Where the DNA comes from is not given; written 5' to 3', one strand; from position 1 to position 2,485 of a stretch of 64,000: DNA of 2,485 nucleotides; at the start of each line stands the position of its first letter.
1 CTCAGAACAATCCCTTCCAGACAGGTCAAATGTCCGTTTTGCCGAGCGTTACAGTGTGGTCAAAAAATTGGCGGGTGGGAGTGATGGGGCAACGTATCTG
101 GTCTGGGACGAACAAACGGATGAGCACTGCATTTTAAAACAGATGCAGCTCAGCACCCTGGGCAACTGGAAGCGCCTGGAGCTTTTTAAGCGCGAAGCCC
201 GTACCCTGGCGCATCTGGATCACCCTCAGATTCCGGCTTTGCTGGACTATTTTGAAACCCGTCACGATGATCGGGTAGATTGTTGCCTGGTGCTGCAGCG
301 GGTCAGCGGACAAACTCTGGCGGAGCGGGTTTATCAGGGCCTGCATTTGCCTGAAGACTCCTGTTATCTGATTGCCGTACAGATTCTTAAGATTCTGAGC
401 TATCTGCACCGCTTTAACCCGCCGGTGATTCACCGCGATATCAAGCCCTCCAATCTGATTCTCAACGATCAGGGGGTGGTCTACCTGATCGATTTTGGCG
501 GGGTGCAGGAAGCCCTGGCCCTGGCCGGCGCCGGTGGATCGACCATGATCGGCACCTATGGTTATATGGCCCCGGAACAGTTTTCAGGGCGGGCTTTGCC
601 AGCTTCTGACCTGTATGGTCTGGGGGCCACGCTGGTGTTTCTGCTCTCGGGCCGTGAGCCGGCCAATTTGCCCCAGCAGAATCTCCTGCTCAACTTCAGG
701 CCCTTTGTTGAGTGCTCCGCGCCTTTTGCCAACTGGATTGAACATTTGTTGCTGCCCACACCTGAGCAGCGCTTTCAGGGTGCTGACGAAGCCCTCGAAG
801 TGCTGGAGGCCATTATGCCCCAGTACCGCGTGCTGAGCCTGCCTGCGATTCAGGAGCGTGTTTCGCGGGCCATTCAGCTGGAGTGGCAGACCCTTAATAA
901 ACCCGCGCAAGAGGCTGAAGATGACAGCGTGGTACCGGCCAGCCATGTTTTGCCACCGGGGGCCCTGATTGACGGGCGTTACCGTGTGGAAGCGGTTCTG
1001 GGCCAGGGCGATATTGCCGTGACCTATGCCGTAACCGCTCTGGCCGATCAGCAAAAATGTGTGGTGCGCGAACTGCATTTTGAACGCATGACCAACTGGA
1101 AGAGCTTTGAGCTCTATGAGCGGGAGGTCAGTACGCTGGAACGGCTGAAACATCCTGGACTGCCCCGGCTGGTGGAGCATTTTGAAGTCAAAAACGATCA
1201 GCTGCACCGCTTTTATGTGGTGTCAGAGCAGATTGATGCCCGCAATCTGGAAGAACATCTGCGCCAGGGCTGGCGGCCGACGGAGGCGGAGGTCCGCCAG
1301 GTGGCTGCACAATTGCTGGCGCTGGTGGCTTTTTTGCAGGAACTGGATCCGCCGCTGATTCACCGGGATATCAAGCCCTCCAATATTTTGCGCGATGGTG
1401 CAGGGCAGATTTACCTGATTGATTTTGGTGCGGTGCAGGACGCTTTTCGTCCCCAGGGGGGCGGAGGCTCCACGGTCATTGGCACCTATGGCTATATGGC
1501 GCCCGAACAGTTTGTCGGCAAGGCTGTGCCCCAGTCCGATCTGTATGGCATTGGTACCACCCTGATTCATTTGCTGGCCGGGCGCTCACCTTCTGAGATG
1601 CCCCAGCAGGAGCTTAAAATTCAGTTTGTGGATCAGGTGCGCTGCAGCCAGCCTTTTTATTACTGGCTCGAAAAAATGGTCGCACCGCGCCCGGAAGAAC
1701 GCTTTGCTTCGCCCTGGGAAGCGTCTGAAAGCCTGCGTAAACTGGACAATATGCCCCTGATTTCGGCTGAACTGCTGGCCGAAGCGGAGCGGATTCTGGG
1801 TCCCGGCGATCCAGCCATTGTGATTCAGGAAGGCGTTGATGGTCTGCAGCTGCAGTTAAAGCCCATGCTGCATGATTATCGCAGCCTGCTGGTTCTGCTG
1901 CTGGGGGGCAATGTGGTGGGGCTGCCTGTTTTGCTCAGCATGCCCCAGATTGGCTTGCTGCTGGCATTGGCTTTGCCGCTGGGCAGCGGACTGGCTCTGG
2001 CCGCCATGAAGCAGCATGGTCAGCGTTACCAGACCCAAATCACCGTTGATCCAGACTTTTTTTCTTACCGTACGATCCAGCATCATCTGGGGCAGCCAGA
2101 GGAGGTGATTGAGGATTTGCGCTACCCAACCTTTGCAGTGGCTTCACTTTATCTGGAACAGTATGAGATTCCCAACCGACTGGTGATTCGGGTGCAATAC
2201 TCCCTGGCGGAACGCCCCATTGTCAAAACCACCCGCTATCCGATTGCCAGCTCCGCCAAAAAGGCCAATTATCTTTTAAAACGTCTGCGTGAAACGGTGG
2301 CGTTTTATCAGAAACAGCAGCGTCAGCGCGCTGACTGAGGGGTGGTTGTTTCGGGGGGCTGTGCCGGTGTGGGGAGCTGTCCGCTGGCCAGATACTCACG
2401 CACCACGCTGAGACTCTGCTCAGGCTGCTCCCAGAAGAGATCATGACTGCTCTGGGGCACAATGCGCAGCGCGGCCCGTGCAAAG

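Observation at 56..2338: Tandem two-kinase-domain Ser/Thr kinase; the second domain has Arg at the beta3 Lys position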

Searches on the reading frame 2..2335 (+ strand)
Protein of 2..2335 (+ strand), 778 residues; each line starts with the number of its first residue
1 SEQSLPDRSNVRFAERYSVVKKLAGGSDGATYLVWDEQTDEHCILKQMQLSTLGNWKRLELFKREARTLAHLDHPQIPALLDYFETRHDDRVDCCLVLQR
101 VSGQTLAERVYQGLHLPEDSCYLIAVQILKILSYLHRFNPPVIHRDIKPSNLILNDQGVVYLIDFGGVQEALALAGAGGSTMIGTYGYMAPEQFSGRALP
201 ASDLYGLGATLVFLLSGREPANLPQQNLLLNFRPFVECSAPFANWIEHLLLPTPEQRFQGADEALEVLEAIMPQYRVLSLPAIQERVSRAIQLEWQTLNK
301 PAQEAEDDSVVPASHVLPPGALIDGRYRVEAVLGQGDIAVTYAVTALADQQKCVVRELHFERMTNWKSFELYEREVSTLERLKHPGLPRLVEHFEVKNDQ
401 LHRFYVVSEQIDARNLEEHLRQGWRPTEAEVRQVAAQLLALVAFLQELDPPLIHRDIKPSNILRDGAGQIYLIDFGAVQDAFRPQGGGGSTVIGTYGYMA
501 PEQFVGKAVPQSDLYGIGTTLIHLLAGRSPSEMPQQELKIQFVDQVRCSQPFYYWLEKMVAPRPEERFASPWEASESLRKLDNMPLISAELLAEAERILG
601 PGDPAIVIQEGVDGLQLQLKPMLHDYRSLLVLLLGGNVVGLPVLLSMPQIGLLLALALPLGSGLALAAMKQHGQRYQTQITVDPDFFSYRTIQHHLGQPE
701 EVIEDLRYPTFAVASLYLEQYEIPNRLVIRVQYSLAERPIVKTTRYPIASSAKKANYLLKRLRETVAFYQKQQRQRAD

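Call 4: search_protein_families(library=pfam, proteins=[window:56-2335:+], max_evalue=0.1)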
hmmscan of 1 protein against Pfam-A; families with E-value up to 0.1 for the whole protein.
window:56-2335:+ (760 aa): 7 families
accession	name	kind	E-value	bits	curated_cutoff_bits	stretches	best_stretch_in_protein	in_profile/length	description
PF00069.31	Pkinase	-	3.6e-66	223.7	31.7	2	3-208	5-202/263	Protein kinase domain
PF07714.23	PK_Tyr_Ser-Thr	-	2.1e-27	96.5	23.1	2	312-534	4-227/258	Protein tyrosine and serine/threonine kinase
PF01636.29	APH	-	6.1e-16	59.4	23.2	3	394-458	132-195/239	Phosphotransferase enzyme family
PF03109.22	ABC1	-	1.4e-07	31.4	22.9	1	412-462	167-216/244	ABC1 atypical kinase-like domain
PF14531.12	Kinase-like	-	3e-07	30.4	25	2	86-149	130-191/289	Kinase-like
PF07387.17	Seadorna_VP7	-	0.0042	16.6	20.3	0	108-148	148-188/308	Seadornavirus VP7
PF17667.7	Pkinase_fungal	-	0.013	14.7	24.1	0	123-175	307-364/387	Fungal protein kinase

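Call 7: find_homologous_proteins(query=window:2-2335:+, max_evalue=1e-10)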
Query window:2-2335:+ (778 aa): 3038 proteins with E <= 1e-10 among 8000 candidates; the best 120 are listed.
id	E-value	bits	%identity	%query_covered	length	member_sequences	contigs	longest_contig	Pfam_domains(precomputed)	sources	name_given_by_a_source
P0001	0.0e+0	1680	95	100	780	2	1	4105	PF07714.24,PF00069.32,PF03109.23,PF14531.13,PF01636.30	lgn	-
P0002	0.0e+0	1130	64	98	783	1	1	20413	PF07714.24,PF00069.32,PF03109.23,PF14531.13,PF01636.30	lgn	-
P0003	0.0e+0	1100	63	97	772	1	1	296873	PF07714.24,PF00069.32,PF03109.23,PF14531.13,PF01636.30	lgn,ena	-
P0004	0.0e+0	1090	63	98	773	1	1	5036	PF07714.24,PF00069.32,PF03109.23,PF14531.13,PF01636.30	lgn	-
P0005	0.0e+0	1042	60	99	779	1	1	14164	PF07714.24,PF00069.32,PF03109.23,PF14531.13,PF01636.30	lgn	-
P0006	3.3e-284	963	60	98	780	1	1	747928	PF07714.24,PF00069.32,PF03109.23,PF14531.13,PF01636.30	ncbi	ncbi:MAG: serine/threonine protein kinase [Candidatus Sericytochromatia bacterium]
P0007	4.9e-266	903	54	99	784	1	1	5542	PF07714.24,PF00069.32,PF03109.23,PF07387.18,PF14531.13,PF01636.30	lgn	-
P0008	2.7e-259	880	55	97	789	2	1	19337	PF07714.24,PF00069.32,PF03109.23,PF19974.6,PF14531.13,PF01636.30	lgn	-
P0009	5.7e-256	869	52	97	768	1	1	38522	PF07714.24,PF00069.32,PF03109.23,PF07387.18,PF14531.13,PF01636.30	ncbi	-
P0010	8.4e-254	862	51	97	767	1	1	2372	PF06293.21,PF07714.24,PF00069.32,PF03109.23,PF14531.13,PF01636.30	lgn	-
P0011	2.7e-252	857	51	97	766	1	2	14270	PF07714.24,PF00069.32,PF03109.23,PF14531.13,PF01636.30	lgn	-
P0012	1.9e-247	841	53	98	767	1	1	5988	PF07714.24,PF00069.32,PF03109.23,PF01636.30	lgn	-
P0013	1.2e-234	799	49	98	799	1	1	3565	PF07714.24,PF00069.32,PF03109.23,PF14531.13,PF01633.27,PF01636.30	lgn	-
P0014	6.5e-227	773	51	97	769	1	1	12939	PF07714.24,PF00069.32,PF03109.23,PF14531.13,PF01636.30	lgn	-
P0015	8.3e-222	756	48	97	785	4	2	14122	PF07714.24,PF00069.32,PF03109.23,PF14531.13,PF01636.30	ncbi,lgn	-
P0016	1.2e-220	753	48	98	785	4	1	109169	PF07714.24,PF00069.32,PF03109.23,PF14531.13,PF01636.30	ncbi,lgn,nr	ncbi:MAG: serine/threonine protein kinase [Candidatus Sericytochromatia bacterium]|nr:serine/threoni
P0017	3.8e-220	751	47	99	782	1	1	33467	PF07714.24,PF00069.32,PF03109.23,PF19974.6,PF17667.8,PF01636.30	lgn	-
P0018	1.3e-219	749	47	98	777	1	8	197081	PF07714.24,PF00069.32,PF03109.23,PF14531.13,PF01163.29,PF01636.30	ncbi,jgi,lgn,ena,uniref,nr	ncbi:hypothetical protein COW36_05350 [bacterium (Candidatus Blackallbacteria) CG17_big_fil_post_rev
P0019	1.8e-219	749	47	98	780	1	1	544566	PF07714.24,PF00069.32,PF03109.23,PF01636.30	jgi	jgi:serine/threonine protein kinase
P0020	4.4e-219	747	47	99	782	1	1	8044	PF07714.24,PF00069.32,PF03109.23,PF14531.13,PF17667.8,PF01636.30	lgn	-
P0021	9.0e-218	743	47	98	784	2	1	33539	PF07714.24,PF00069.32,PF03109.23,PF14531.13,PF01636.30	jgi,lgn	-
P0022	1.3e-211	723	46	98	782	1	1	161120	PF07714.24,PF00069.32,PF05445.18,PF03109.23,PF19974.6,PF14531.13,PF01163.29,PF17667.8,PF01636.30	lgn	-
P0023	6.1e-209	714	56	72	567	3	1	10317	PF07714.24,PF00069.32,PF01636.30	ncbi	ncbi:MAG: serine/threonine protein kinase, partial [Candidatus Sericytochromatia bacterium]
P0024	3.3e-187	642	44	74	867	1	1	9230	PF06293.21,PF07714.24,PF00069.32,PF03109.23,PF14531.13,PF01633.27,PF01163.29,PF01636.30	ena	-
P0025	1.2e-178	614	42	97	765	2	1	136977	PF07714.24,PF00069.32,PF03109.23,PF19974.6,PF14531.13,PF01163.29,PF01636.30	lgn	-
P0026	3.5e-178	612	42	97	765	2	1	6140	PF07714.24,PF00069.32,PF03109.23,PF19974.6,PF14531.13,PF01163.29,PF01636.30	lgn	-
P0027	3.6e-176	606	41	97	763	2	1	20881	PF07714.24,PF00069.32,PF03109.23,PF14531.13,PF01636.30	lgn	-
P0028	2.3e-175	603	41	97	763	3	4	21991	PF07714.24,PF00069.32,PF03109.23,PF14531.13,PF01636.30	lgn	-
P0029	7.9e-171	588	40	97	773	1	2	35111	PF07714.24,PF00069.32,PF03109.23,PF14531.13,PF01636.30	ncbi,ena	-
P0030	4.3e-165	569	39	97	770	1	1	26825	PF07714.24,PF00069.32,PF12330.15,PF03109.23,PF14531.13,PF01163.29,PF01636.30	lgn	-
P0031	1.5e-160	554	47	76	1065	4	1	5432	PF07714.24,PF00069.32,PF03109.23,PF01636.30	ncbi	ncbi:MAG TPA: protein kinase [Candidatus Obscuribacterales bacterium]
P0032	2.0e-160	553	47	76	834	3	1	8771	PF07714.24,PF00069.32,PF03109.23,PF22303.2,PF01633.27,PF01163.29,PF01636.30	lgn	-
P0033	4.6e-160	552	46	76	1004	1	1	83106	PF07714.24,PF00069.32,PF12330.15,PF03109.23,PF14531.13,PF02095.22,PF17667.8,PF01636.30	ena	-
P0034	9.3e-155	535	43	75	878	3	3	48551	PF07714.24,PF00069.32,PF03109.23,PF01636.30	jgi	jgi:serine/threonine protein kinase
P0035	4.7e-152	526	45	72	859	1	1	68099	PF07714.24,PF00069.32,PF03109.23,PF14531.13,PF01636.30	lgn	-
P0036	1.0e-151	525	42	79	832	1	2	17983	PF07714.24,PF00069.32,PF03109.23,PF01636.30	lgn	-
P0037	2.6e-151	523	44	75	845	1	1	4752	PF07714.24,PF00069.32,PF03109.23,PF14531.13,PF01633.27,PF01163.29,PF01636.30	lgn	-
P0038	1.0e-150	521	45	72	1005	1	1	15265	PF07714.24,PF00069.32,PF12330.15,PF03109.23,PF14531.13,PF01636.30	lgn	-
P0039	6.1e-150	519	44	73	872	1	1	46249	PF07714.24,PF00069.32,PF03109.23,PF01636.30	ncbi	-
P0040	6.6e-150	519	46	72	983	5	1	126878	PF07714.24,PF00069.32,PF03109.23,PF01636.30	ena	-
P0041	2.8e-143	497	45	72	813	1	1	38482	PF07714.24,PF00069.32,PF03109.23,PF01636.30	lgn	-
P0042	1.3e-141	491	42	72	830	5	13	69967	PF07714.24,PF00069.32,PF13385.14,PF03109.23,PF14531.13,PF01636.30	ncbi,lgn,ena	-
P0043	2.7e-140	487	39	73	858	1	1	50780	PF07714.24,PF00069.32,PF03109.23,PF14531.13,PF01163.29,PF01636.30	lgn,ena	-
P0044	5.5e-139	483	60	47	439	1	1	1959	PF07714.24,PF00069.32,PF03109.23,PF01636.30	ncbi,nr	ncbi:MAG: serine/threonine protein kinase [Spirochaetae bacterium HGW-Spirochaetae-9]|nr:MAG: serine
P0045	5.6e-136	473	40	73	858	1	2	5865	PF07714.24,PF00069.32,PF03109.23,PF17667.8,PF01636.30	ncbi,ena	-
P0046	6.9e-135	469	41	73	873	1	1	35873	PF07714.24,PF00069.32,PF03109.23,PF17667.8,PF01636.30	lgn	-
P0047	1.1e-133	465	41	73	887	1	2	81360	PF07714.24,PF00069.32,PF03109.23,PF17667.8,PF01636.30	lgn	-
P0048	2.6e-133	464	42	73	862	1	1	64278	PF07714.24,PF00069.32,PF03109.23,PF01636.30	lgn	-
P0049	4.9e-133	463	42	74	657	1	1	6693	PF07714.24,PF00069.32,PF03109.23,PF19974.6,PF01636.30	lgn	-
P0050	5.7e-132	459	41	72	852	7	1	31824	PF07714.24,PF00069.32,PF03109.23,PF01636.30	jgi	-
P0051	9.5e-132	459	40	72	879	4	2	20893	PF07714.24,PF00069.32,PF03109.23,PF17667.8,PF01636.30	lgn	-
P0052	3.4e-130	453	41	73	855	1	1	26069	PF06293.21,PF07714.24,PF00069.32,PF03109.23,PF17667.8,PF01636.30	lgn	-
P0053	4.7e-130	453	40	75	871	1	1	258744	PF07714.24,PF00069.32,PF03109.23,PF14531.13,PF01636.30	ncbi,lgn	-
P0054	5.7e-129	449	39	73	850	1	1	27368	PF07714.24,PF00069.32,PF03109.23,PF14531.13,PF17667.8,PF01636.30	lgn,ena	-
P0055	1.0e-128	449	41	73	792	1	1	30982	PF07714.24,PF00069.32,PF03109.23,PF17667.8,PF01636.30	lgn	-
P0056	1.8e-127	444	39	77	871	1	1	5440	PF07714.24,PF00069.32,PF03109.23,PF14531.13,PF01636.30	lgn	-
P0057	4.5e-120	420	39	73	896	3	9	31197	PF07714.24,PF00069.32,PF03109.23,PF01636.30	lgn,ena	-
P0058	8.3e-115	403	39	73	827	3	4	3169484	PF07714.24,PF00069.32,PF03109.23,PF01636.30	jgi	-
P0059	2.3e-110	388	38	72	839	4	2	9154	PF13857.13,PF05445.18,PF00023.37,PF13637.13,PF07714.24,PF00069.32,PF13606.13,PF12330.15,PF03109.23,PF12796.14,PF14531.13,PF01636.30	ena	-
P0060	1.3e-107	379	42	59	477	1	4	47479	PF06293.21,PF07714.24,PF00069.32,PF03109.23,PF01163.29,PF01636.30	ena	-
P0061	1.5e-105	372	47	31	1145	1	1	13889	PF07714.24,PF00069.32,PF03109.23,PF01636.30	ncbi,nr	ncbi:MAG: serine/threonine protein kinase [Candidatus Sericytochromatia bacterium]|nr:serine/threoni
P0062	1.1e-99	353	38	73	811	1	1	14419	PF07714.24,PF00069.32,PF03109.23,PF14531.13,PF01163.29,PF01636.30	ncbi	-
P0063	8.6e-91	323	45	36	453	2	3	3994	PF07714.24,PF00069.32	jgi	jgi:serine/threonine protein kinase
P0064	5.7e-88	314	42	41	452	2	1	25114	PF07714.24,PF00069.32,PF03109.23,PF01636.30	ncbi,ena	-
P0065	1.8e-85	306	41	34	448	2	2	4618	PF07714.24,PF00069.32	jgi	jgi:eukaryotic-like serine/threonine-protein kinase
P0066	3.6e-85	305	46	33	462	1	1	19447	PF06293.21,PF07714.24,PF00069.32,PF03109.23,PF14531.13,PF01636.30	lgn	-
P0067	1.2e-83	300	42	33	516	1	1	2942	PF07714.24,PF00069.32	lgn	-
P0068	3.8e-82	295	36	72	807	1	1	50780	PF07714.24,PF00069.32,PF01636.30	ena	-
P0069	6.6e-82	294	40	51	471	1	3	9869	PF07714.24,PF00069.32,PF01636.30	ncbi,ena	-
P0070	2.2e-81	292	34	73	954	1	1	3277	PF07714.24,PF00069.32,PF00114.25,PF03109.23,PF14531.13,PF01636.30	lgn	-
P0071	7.4e-81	290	51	33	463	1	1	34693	PF07714.24,PF00069.32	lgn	-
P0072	8.1e-80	287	50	34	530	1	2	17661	PF07714.24,PF00069.32,PF01636.30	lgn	-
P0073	2.9e-79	285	42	47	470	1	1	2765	PF07714.24,PF00069.32,PF01636.30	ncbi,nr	ncbi:MAG: serine/threonine protein kinase [Candidatus Sericytochromatia bacterium]|nr:serine/threoni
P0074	3.7e-79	285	46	39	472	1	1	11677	PF07714.24,PF00069.32,PF01636.30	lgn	-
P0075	9.3e-79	283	33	75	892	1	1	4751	PF07714.24,PF00069.32,PF00114.25,PF03109.23,PF14531.13,PF01636.30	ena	-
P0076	1.2e-78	283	50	33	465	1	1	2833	PF07714.24,PF00069.32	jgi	-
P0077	2.3e-78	282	37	49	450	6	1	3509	PF07714.24,PF00069.32,PF03109.23,PF01636.30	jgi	jgi:serine/threonine protein kinase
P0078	2.5e-78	282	41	47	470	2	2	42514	PF07714.24,PF00069.32,PF01636.30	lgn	-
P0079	2.6e-78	282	48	36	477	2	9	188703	PF07714.24,PF00069.32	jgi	-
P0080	2.8e-78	282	46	32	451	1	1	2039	PF07714.24,PF00069.32,PF01636.30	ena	-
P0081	4.7e-78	281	44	33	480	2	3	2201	PF07714.24,PF00069.32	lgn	-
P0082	6.9e-78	281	40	49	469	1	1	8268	PF07714.24,PF00069.32,PF01636.30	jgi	-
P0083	1.3e-77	280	51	33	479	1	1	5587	PF00069.32,PF01636.30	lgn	-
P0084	2.2e-77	279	47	33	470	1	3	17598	PF07714.24,PF00069.32,PF01636.30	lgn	-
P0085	2.6e-77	279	51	33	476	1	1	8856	PF00069.32,PF01636.30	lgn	-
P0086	5.8e-77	277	46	36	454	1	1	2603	PF07714.24,PF00069.32,PF14531.13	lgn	-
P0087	1.4e-76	276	42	42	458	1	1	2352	PF07714.24,PF00069.32,PF14531.13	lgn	-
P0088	1.5e-76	276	50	34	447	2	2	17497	PF07714.24,PF00069.32,PF01636.30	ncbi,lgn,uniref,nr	ncbi:serine/threonine protein kinase [Planktothrix sp. FACHB-1355]|uniref:non-specific serine/threon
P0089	1.6e-76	276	34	68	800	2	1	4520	PF07714.24,PF00069.32,PF03109.23,PF14531.13,PF01636.30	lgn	-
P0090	1.7e-76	276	33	75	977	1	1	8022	PF06293.21,PF07714.24,PF00069.32,PF00114.25,PF03109.23,PF14531.13,PF01636.30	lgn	-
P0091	1.7e-76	276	49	34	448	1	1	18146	PF07714.24,PF00069.32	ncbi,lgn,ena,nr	ncbi:MAG TPA: serine/threonine protein kinase [Cyanobacteria bacterium UBA11372]|nr:serine/threonine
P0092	3.0e-76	275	49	34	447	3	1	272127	PF07714.24,PF00069.32,PF01636.30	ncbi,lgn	ncbi:serine/threonine protein kinase [Aerosakkonema sp. BLCC-F183]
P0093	3.7e-76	275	50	33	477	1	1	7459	PF00069.32,PF01636.30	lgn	-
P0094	5.7e-76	274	46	35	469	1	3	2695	PF07714.24,PF00069.32,PF01636.30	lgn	-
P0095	1.1e-75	273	46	35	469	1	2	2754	PF07714.24,PF00069.32,PF01636.30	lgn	-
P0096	1.5e-75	273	46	35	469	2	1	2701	PF07714.24,PF00069.32,PF01636.30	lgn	-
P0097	1.5e-75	273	39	49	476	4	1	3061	PF00069.32,PF01636.30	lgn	-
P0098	1.8e-75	273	52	34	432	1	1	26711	PF07714.24,PF00069.32,PF01636.30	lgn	-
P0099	2.0e-75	272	43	38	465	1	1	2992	PF07714.24,PF00069.32,PF14531.13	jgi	jgi:eukaryotic-like serine/threonine-protein kinase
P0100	2.3e-75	272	49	33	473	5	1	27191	PF00069.32,PF01636.30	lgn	-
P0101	3.3e-75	272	48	33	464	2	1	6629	PF07714.24,PF00069.32,PF01636.30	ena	-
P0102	4.0e-75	271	51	34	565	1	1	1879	PF07714.24,PF00069.32,PF01636.30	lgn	-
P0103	9.1e-75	270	38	33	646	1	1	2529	PF07714.24,PF00069.32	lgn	-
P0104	1.0e-74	270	48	33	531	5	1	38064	PF07714.24,PF00069.32,PF01636.30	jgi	jgi:serine/threonine protein kinase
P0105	1.1e-74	270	41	42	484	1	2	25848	PF07714.24,PF00069.32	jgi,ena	jgi:serine/threonine protein kinase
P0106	1.2e-74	270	48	34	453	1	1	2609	PF07714.24,PF00069.32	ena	-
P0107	1.3e-74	270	48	32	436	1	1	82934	PF07714.24,PF00069.32,PF01636.30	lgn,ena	-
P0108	1.3e-74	270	49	33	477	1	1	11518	PF00069.32,PF01636.30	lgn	-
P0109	2.4e-74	269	49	34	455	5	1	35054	PF07714.24,PF00069.32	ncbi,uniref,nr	ncbi:serine/threonine protein kinase [Argonema antarcticum]|uniref:serine/threonine protein kinase n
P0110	8.7e-74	267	43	40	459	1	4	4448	PF07714.24,PF00069.32,PF14531.13,PF01636.30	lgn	-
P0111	9.0e-74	267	40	42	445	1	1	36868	PF07714.24,PF00069.32,PF01636.30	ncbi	-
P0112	1.2e-73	266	36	32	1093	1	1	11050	PF06293.21,PF07714.24,PF00069.32,PF03109.23,PF17667.8,PF01636.30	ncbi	-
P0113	1.4e-73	266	41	44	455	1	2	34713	PF07714.24,PF00069.32,PF14531.13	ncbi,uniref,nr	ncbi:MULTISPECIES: serine/threonine protein kinase [unclassified Coleofasciculus]|uniref:serine/thre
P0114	1.4e-73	266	46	33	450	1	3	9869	PF07714.24,PF00069.32,PF01636.30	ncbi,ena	-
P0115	1.7e-73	266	36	58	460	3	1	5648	PF07714.24,PF00069.32,PF01636.30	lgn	-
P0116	2.1e-73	266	46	34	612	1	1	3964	PF07714.24,PF00069.32,PF13606.13,PF13857.13,PF23745.2,PF12796.14,PF23881.2,PF14531.13,PF00023.37,PF13637.13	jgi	jgi:ankyrin repeat protein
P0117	2.2e-73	266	38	50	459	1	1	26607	PF07714.24,PF00069.32,PF14531.13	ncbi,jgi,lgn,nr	ncbi:MAG: serine/threonine protein kinase [Trichocoleus desertorum ATA4-8-CV12]|jgi:serine/threonine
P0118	2.5e-73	265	45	34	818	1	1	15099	PF13431.13,PF25062.2,PF13414.13,PF13428.13,PF14559.13,PF24575.2,PF07714.24,PF25575.1,PF00069.32,PF13371.13,PF00515.35,PF13424.13,PF13432.13,PF13181.13,PF07719.24,PF13174.13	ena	-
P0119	2.9e-73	265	46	34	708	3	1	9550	PF07714.24,PF00069.32,PF13606.13,PF13857.13,PF23745.2,PF12796.14,PF23881.2,PF14531.13,PF00023.37,PF13637.13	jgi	jgi:ankyrin repeat protein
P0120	3.3e-73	265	49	32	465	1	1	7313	PF07714.24,PF00069.32,PF01636.30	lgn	-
